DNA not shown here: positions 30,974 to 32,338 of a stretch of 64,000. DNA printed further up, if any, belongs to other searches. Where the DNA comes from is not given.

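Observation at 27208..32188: Orphan PAAR-like (DUF4280) / peptidoglycan toxin / lipoprotein module next to the nuo operon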

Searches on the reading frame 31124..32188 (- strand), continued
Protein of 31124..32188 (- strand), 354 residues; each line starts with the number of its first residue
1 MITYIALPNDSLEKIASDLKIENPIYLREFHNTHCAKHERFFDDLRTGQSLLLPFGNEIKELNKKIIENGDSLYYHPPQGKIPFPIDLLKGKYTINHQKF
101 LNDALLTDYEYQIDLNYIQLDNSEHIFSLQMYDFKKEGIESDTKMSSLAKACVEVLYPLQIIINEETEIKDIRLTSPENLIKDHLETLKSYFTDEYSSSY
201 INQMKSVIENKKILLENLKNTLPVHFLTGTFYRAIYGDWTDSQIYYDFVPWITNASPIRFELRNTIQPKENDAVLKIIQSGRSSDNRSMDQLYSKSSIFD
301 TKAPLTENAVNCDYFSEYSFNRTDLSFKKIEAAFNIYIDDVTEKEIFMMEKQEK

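Call 66: search_protein_representatives(alignment_id=A1)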
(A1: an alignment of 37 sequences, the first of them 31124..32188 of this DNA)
Query: 37 sequences, 357 profile positions. Proteins with E-value up to 0.001 (for the whole library): 261; up to 1e-10: 73; up to 1e-30: 9. The best 150 are listed.
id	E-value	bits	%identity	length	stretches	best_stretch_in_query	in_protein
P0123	7.2e-181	617.4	-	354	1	1-357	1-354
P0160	1.1e-100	353.6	-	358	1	1-355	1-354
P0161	2.5e-87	309.6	-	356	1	3-355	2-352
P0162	5.9e-83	295.3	-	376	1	4-356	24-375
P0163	1.6e-57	211.6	-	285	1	87-354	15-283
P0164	3.6e-42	161.1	-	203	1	155-354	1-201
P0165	3.6e-42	161.1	-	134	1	224-357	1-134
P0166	6.6e-38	147.1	-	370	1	4-351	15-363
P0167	1.5e-31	126.2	-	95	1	133-226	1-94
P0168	5.2e-29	117.8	-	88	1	1-90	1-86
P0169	1.7e-27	112.8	-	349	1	4-323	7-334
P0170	7.3e-26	107.5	-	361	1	7-354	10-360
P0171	2.2e-25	105.9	-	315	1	1-232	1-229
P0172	3.6e-24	101.9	-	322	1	1-227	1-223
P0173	1.0e-23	100.4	-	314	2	1-235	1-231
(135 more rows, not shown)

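Call 79: search_solved_structures(query=A3, max_evalue=10, show_alignments=2)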
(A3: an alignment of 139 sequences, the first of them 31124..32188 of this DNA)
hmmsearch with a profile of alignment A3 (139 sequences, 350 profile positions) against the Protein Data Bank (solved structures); distinct sequences matched with E-value up to 10: 34.
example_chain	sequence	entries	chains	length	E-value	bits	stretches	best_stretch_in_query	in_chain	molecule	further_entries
9jg8_A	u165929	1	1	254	2.8e-22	82.7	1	81-229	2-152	Bacteroides T6SS Adapter Protein C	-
8i2e_B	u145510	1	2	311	3.9e-09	39.5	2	5-31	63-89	Probable peptidoglycan endopeptidase LytE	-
4uz2_A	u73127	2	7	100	4.5e-07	32.7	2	6-31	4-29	CELL WALL-BINDING ENDOPEPTIDASE-RELATED PROTEIN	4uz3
4xcm_A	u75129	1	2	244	6.4e-06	28.9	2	6-31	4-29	Cell wall-binding endopeptidase-related protein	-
4b8v_A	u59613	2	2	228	2.9e-05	26.7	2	5-23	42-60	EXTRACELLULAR PROTEIN 6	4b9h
4s3k_A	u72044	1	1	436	6.7e-05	25.5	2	5-71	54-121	Spore germination protein YaaH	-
2mkx_A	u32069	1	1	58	0.00057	22.5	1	5-33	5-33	Autolysin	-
2mtz_A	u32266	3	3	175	0.00094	21.8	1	3-56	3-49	Putative L,D-transpeptidase YkuD | L, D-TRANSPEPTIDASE YKUD | PUTATIVE L, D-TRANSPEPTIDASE YKUD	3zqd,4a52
4a1i_A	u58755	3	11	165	0.0011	21.5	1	4-56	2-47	PUTATIVE L, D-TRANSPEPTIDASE YKUD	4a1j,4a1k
1y7m_A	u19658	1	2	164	0.0013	21.3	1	5-56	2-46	hypothetical protein BSU14040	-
11ci_A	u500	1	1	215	0.0048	19.4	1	4-50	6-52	Probable cell wall hydrolase LytN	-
1e0g_A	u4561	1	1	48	0.006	19.1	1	5-34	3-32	Membrane-bound lytic murein transglycosylase D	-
7bqb_A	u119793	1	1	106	0.018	17.6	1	6-31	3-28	NF6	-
8rhe_A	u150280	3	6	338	0.023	17.2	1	5-56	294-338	LysM peptidoglycan-binding domain-containing protein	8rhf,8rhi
4s3j_A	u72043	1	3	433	0.035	16.6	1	5-63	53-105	Cortical-lytic enzyme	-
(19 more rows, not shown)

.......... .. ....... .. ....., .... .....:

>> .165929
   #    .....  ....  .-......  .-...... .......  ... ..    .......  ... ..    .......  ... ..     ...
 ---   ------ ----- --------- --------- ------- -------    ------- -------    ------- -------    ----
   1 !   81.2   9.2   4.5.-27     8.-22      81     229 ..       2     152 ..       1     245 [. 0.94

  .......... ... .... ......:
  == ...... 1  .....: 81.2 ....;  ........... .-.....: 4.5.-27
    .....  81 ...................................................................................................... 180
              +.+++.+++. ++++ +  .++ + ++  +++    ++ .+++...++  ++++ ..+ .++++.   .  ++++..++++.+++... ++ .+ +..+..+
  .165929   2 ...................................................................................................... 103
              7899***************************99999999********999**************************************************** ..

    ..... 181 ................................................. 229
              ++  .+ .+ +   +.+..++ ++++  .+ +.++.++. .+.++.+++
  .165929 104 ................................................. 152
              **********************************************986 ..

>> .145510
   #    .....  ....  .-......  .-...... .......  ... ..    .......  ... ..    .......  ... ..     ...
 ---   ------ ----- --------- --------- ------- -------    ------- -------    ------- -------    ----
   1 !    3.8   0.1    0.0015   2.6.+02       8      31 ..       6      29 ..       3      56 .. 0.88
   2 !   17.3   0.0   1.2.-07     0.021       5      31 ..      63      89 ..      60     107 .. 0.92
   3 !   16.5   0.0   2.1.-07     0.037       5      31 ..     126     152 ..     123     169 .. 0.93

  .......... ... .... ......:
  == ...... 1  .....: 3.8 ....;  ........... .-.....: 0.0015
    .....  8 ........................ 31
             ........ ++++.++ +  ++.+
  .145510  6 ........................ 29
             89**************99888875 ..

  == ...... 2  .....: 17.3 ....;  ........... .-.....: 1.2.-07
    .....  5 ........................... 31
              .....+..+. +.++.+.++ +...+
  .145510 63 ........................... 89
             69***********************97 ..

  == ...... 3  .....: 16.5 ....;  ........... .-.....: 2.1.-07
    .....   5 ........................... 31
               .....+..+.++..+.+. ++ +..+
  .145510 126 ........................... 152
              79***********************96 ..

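Call 88: search_protein_families(library=padloc, proteins=[window:31124-32188:-], max_evalue=0.01)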
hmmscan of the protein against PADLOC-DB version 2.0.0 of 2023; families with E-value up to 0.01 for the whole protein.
window:31124-32188:- (354 aa): 0 families
